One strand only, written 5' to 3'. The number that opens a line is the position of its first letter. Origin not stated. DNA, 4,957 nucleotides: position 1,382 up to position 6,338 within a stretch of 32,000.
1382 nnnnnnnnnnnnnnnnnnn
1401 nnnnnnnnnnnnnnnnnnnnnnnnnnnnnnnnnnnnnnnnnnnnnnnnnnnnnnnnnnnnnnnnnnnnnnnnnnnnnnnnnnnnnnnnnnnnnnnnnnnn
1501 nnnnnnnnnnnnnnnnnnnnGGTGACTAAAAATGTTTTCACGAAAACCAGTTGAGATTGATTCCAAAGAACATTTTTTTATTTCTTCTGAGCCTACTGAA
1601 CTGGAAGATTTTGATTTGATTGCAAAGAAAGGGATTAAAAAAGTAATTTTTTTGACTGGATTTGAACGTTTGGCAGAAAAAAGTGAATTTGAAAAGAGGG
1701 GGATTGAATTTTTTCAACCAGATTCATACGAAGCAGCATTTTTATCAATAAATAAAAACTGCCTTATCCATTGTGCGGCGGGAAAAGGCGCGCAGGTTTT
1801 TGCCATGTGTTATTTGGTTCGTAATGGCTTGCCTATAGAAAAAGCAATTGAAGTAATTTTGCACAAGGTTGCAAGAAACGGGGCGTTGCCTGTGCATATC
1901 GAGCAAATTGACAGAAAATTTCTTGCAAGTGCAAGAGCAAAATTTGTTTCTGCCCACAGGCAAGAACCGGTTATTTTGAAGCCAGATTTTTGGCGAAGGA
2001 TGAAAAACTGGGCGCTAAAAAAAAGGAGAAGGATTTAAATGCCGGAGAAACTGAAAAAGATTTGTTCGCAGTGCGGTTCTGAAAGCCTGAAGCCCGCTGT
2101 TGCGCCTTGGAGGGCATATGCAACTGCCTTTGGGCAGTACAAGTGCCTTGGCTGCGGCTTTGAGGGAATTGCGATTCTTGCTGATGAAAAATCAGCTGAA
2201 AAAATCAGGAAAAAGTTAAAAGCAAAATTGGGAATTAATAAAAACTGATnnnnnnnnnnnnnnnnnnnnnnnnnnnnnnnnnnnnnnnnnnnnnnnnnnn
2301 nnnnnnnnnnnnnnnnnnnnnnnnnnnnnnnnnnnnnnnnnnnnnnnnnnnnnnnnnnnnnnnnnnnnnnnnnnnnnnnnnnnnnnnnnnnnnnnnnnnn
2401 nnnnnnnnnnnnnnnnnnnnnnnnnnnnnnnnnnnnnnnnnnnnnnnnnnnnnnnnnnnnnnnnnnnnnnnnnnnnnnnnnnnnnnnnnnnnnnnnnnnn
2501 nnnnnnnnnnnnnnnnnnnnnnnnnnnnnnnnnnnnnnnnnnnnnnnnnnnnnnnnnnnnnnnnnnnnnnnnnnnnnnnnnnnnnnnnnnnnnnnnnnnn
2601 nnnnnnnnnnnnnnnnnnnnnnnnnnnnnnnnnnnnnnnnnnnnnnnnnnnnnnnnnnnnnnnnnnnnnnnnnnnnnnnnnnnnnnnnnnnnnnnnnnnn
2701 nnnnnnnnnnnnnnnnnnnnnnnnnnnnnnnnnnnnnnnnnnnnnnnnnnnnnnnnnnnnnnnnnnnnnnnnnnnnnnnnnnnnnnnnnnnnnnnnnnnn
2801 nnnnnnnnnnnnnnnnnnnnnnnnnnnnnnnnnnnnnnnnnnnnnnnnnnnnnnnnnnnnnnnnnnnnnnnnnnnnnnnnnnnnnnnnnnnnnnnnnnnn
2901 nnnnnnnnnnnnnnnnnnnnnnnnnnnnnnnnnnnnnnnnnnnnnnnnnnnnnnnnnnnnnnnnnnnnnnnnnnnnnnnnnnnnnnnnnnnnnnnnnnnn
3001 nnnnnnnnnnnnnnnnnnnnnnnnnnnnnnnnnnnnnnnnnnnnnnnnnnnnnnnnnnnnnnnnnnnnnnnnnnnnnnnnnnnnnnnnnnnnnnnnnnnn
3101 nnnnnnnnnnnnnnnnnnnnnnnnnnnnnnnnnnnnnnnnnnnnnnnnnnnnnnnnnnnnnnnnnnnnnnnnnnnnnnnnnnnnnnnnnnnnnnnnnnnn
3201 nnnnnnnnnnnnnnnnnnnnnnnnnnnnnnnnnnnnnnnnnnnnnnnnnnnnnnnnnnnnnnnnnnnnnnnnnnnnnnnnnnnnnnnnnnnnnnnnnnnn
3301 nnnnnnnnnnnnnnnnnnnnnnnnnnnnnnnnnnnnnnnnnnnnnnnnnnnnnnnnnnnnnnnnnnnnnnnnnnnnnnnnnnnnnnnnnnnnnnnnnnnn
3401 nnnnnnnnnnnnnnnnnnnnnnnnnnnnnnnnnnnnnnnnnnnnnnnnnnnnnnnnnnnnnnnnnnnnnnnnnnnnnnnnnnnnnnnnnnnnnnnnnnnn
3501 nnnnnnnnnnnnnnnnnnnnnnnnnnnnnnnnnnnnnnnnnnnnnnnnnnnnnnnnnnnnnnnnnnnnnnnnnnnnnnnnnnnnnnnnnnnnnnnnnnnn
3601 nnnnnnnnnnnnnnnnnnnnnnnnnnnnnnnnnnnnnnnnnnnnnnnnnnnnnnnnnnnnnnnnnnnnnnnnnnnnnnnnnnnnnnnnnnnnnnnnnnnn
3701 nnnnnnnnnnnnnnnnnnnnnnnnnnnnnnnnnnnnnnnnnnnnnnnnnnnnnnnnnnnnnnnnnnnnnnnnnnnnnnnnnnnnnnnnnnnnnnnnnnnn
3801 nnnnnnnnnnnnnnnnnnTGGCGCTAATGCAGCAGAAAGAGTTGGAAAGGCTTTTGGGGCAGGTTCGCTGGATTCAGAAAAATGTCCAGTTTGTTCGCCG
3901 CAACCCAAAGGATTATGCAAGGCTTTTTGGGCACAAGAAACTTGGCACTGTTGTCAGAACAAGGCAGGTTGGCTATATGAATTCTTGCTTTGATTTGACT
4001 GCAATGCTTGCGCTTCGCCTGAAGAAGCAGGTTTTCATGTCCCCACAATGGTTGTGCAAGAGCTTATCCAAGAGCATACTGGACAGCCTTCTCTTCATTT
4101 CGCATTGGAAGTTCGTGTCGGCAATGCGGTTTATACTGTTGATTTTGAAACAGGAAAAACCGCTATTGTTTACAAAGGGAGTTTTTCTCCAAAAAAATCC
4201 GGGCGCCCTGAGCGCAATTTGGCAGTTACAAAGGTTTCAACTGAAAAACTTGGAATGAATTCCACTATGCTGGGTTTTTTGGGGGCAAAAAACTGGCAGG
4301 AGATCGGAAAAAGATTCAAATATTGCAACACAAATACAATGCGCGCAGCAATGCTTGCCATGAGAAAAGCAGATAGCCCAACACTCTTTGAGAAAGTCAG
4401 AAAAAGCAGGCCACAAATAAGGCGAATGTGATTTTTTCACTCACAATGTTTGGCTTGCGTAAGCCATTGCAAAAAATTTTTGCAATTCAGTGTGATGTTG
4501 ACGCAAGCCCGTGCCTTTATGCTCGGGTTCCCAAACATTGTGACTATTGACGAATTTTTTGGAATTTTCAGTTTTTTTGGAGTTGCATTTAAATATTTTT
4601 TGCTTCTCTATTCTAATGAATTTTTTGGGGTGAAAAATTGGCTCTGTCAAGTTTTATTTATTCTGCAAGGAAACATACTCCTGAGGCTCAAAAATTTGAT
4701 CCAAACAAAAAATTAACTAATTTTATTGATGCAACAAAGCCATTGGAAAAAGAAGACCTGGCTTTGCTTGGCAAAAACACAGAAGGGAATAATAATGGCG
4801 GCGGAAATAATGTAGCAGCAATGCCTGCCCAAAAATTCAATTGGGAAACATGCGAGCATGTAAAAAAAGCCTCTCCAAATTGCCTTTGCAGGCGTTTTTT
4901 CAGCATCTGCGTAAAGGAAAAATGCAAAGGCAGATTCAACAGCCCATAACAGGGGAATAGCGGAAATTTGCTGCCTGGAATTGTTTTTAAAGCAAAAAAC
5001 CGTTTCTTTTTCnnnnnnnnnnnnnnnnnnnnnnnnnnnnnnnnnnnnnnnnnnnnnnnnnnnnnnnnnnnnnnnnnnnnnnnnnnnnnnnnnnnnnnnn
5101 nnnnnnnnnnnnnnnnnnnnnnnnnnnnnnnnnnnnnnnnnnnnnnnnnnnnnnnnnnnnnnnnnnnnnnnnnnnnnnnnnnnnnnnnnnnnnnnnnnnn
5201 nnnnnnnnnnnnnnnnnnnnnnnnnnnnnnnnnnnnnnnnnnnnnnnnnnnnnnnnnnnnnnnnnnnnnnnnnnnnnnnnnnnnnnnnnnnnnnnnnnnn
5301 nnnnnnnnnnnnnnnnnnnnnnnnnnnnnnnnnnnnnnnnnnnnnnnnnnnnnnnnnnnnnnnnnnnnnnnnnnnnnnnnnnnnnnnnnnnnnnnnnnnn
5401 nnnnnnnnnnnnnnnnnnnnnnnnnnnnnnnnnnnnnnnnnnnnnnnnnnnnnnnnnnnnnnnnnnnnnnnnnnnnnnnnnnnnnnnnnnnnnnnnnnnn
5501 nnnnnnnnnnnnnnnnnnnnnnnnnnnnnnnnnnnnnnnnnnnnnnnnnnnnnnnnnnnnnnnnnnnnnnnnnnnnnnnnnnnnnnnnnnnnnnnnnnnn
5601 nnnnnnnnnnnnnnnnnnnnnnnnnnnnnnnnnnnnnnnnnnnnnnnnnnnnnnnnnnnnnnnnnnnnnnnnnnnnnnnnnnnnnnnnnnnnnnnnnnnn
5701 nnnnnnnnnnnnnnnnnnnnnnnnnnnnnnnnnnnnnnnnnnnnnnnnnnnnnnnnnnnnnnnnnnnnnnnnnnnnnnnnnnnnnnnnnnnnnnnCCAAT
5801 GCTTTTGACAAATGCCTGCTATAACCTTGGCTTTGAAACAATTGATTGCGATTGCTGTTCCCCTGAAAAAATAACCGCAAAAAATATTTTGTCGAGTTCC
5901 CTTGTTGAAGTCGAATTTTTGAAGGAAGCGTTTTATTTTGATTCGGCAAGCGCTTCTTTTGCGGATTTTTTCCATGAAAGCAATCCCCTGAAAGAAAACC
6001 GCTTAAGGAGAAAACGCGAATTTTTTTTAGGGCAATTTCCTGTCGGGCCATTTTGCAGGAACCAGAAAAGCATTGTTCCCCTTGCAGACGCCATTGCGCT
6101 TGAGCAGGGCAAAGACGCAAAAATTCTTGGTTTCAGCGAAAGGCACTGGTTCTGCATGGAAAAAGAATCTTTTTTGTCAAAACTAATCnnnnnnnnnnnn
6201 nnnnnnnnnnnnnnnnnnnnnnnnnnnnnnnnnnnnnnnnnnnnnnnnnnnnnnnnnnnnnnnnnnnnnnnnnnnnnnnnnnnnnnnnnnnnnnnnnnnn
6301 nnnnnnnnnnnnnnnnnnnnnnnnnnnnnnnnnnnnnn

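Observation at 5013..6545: Probable exonuclease-less, catalytically inactivated family-B DNA polymerase homologue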

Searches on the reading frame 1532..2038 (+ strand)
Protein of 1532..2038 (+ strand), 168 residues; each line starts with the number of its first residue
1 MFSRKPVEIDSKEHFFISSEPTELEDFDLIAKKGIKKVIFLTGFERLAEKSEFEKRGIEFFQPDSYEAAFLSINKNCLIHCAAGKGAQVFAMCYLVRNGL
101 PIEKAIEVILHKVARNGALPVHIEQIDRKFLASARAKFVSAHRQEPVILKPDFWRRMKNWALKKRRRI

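Call 12: search_protein_families(library=pfam, proteins=[window:1532-2038:+], max_evalue=0.001)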
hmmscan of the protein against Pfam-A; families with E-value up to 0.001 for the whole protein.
window:1532-2038:+ (168 aa): 0 families

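Call 61: search_protein_families(library=pfam, proteins=[window:1532-2038:+], max_evalue=0.05)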
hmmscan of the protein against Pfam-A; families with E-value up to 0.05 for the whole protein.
window:1532-2038:+ (168 aa): 1 family
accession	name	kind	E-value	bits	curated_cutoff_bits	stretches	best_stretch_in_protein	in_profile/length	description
PF22784.1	PTP-SAK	-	0.0012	19.3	27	0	75-101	88-115/153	Swiss Army Knife protein, DSP-PTPase phosphatase domain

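Call 70: search_protein_families(library=ncbifam, proteins=[window:1532-2038:+], max_evalue=0.01)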
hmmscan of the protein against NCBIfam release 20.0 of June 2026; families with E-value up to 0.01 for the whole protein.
window:1532-2038:+ (168 aa): 1 family
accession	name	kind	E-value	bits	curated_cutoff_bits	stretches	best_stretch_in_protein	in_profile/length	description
TIGR02384.1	RelB_DinJ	subfamily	0.0063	16.7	45.65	1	99-131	26-58/85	type II toxin-antitoxin system RelB/DinJ family antitoxin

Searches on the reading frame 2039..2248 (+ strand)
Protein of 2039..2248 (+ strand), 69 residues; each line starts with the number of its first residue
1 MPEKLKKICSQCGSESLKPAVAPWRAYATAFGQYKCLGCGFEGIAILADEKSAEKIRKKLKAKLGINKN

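Call 86: search_protein_families(library=pfam, proteins=[window:2039-2248:+], max_evalue=0.05)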
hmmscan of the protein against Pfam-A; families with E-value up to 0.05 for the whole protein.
window:2039-2248:+ (69 aa): 2 families
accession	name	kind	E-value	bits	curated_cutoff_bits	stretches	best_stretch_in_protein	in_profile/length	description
PF18073.7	Zn_ribbon_LapB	-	0.002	18.2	25.7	0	8-18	2-12/28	Rubredoxin metal binding domain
PF09723.15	Zn_ribbon_8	-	0.015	15.8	34.4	0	5-17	26-37/41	Zinc ribbon domain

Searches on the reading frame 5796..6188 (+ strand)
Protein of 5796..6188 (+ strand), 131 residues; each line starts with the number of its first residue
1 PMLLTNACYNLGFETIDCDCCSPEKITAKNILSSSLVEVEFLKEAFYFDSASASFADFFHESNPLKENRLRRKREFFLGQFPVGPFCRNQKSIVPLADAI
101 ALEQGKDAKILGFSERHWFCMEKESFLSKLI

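Call 44: search_solved_structures(query=A3, max_evalue=10, show_alignments=4)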
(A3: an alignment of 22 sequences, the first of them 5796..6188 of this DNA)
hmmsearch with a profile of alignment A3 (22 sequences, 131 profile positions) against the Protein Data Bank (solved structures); distinct sequences matched with E-value up to 10: 6.
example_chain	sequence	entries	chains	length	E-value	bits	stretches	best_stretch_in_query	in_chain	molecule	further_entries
5u0k_A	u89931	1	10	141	0.046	17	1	75-122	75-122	Glutaminase liver isoform, mitochondrial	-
6raw_L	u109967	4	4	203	1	12.6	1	78-112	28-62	Probable DNA replication complex GINS protein PSF2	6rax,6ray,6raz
7o2v_A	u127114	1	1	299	1.1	12.5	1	56-97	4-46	Aurora kinase A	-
8t0z_A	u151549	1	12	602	1.2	12.4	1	75-121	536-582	Glutaminase liver isoform, mitochondrial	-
8szl_A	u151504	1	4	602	1.2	12.4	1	75-121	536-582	Glutaminase liver isoform, mitochondrial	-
6nbu_A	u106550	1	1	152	1.6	12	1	39-78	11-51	CRISPR-associated protein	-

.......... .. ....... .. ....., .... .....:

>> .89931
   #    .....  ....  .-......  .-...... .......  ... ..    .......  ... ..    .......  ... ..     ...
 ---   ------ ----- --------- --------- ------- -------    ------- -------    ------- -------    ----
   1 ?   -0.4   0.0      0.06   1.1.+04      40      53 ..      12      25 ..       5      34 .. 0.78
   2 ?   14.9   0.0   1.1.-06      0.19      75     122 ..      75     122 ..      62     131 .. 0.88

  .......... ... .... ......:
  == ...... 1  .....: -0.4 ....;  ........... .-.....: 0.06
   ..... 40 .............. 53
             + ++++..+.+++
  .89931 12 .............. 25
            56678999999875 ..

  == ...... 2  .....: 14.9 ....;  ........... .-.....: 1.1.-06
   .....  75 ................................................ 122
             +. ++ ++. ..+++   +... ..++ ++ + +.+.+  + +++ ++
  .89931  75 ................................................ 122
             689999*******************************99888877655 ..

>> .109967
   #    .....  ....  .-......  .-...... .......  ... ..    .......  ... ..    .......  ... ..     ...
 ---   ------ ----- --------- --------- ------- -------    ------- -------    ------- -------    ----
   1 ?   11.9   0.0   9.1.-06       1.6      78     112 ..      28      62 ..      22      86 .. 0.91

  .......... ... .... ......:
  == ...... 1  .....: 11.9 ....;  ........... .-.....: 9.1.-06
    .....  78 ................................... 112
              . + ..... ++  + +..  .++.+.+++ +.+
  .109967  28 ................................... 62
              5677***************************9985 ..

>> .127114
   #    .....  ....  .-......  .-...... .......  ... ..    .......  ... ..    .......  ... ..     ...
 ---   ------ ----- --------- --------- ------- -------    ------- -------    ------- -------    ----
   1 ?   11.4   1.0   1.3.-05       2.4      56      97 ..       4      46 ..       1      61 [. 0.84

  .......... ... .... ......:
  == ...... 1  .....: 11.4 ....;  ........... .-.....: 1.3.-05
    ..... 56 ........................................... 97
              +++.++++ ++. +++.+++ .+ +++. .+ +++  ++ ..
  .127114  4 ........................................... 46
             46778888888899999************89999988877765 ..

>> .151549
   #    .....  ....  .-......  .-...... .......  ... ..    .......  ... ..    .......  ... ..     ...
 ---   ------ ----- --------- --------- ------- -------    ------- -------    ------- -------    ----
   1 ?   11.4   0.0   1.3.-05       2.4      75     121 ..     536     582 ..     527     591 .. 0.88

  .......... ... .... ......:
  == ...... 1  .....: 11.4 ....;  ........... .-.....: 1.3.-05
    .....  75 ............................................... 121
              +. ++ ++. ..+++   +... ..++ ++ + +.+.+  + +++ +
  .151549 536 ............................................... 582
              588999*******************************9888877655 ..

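Call 50: predict_structure(alignment_id=A3)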
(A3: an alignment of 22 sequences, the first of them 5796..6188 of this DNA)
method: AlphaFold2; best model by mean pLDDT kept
length: 131 residues; sequences in the alignment: 22
mean_pLDDT: 92.6   pTM: 0.80
mean pLDDT of the five models: 92.6, 89.3, 88.5, 86.6, 84.4
residues with pLDDT >= 90: 101; 70-90: 30; 50-70: 0; < 50: 0
segments of 3 or more residues with pLDDT < 50: none
pLDDT, mean of each block of 10 residues (from residue 1): 77 87 91 94 97 96 97 95 98 97 98 95 85 80
secondary structure, 60 per line:
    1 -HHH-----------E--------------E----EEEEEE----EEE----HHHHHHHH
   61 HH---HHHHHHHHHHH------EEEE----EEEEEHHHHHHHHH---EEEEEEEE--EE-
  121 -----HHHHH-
elements in order: E36-41 E46-48 H53-62 H66-76 E83-86 E91-95 H96-104 E108-115 H126-130

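Call 52: fold_search(model_id=the predicted structure, library=pdb)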
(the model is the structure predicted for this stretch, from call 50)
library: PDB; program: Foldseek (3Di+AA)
matches with E <= 10: 179; with E <= 0.001: 0
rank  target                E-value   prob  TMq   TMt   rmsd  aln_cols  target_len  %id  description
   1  9moj_D                6.9e-02  0.97  0.33  0.26   7.7        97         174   14  Saccharolobus solfataricus GINS tetramer (released 2025-04-23)
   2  5ghr_B                1.3e-01  0.98  0.32  0.69   2.6        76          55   10  DNA replication protein (released 2016-10-12)
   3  9moj_C                1.7e-01  0.95  0.32  0.24   3.8        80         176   16  Saccharolobus solfataricus GINS tetramer (released 2025-04-23)
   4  8ouw_B                1.9e-01  0.82  0.30  0.22   4.9        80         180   16  Cryo-EM structure of CMG helicase bound to TIM-1/TIPN-1 and homodimeric DNSN-1 on fork DNA (Caenorhabditis elegans) (released 2023-08-16)
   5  5ghr_D                2.0e-01  0.96  0.33  0.69   2.8        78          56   10  DNA replication protein (released 2016-10-12)
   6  3anw_A                2.1e-01  0.90  0.34  0.26   7.9        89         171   12  A protein complex essential initiation of DNA replication (released 2011-07-27)
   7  5ghs_D                2.1e-01  0.77  0.33  0.56   8.4        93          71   12  DNA replication protein (released 2016-10-12)
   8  2e9x_B                2.6e-01  0.93  0.32  0.25   3.0        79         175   18  The crystal structure of human GINS core complex (released 2007-04-10)
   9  9e2x_B                5.7e-01  0.66  0.32  0.23   4.6        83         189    8  Cryo-EM structure of yeast CMG helicase stalled at G4-containing DNA template, state 2 (released 2025-03-19)
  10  7qhs_C                6.1e-01  0.41  0.31  0.24   4.5        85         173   14  S. cerevisiae CMGE nucleating origin DNA melting (released 2022-06-15)
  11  4zdm                  6.5e-01  0.04  0.18  0.14  11.1       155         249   14  Pleurobrachia bachei iGluR3 LBD Glycine Complex (released 2015-10-21)
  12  9yf5_PA               6.9e-01  0.13  0.23  0.06  16.9        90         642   14  N4 Empty Particle C6 Tail (released 2025-12-24)
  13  8b9a_D                7.4e-01  0.28  0.31  0.23   9.1       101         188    9  S. cerevisiae replisome + Ctf4, bound by pol alpha primase. Complex engaged with a fork DNA substrate containing a 60  (released 2023-08-09)
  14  8q6o_H                7.9e-01  0.38  0.27  0.21   5.0        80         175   20  X. laevis CMG dimer bound to dimeric DONSON - without ATPase (released 2023-10-18)
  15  7pmk_C                8.5e-01  0.28  0.29  0.23   4.6        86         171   14  S. cerevisiae replisome-SCF(Dia2) complex bound to double-stranded DNA (conformation I) (released 2021-11-10)
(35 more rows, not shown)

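Call 54: search_protein_families(library=pfam, alignment_id=A3, max_evalue=10)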
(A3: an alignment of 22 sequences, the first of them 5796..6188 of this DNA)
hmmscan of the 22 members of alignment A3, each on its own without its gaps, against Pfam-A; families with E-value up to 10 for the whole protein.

A. member 1, window:5796-6188:+ (131 aa): 0 families

B. families by the number of members that match (of 22 scanned): 8 families
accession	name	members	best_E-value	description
PF25005.1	PSF2_N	3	0.047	PSF2 N-terminal domain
PF02074.21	Peptidase_M32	2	0.092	Carboxypeptidase Taq (M32) metallopeptidase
PF07218.16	RAP1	1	0.0049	Rhoptry-associated protein 1 (RAP-1)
PF04729.19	ASF1_hist_chap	1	0.0095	ASF1 like histone chaperone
PF12011.13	NPH-II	1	0.015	RNA helicase NPH-II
PF23843.2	DUF7210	1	0.023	Domain of unknown function (DUF7210)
PF22090.1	Gins51_C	1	0.025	Gins51, C-terminal domain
PF24240.1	DUF7448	1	0.077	Domain of unknown function (DUF7448)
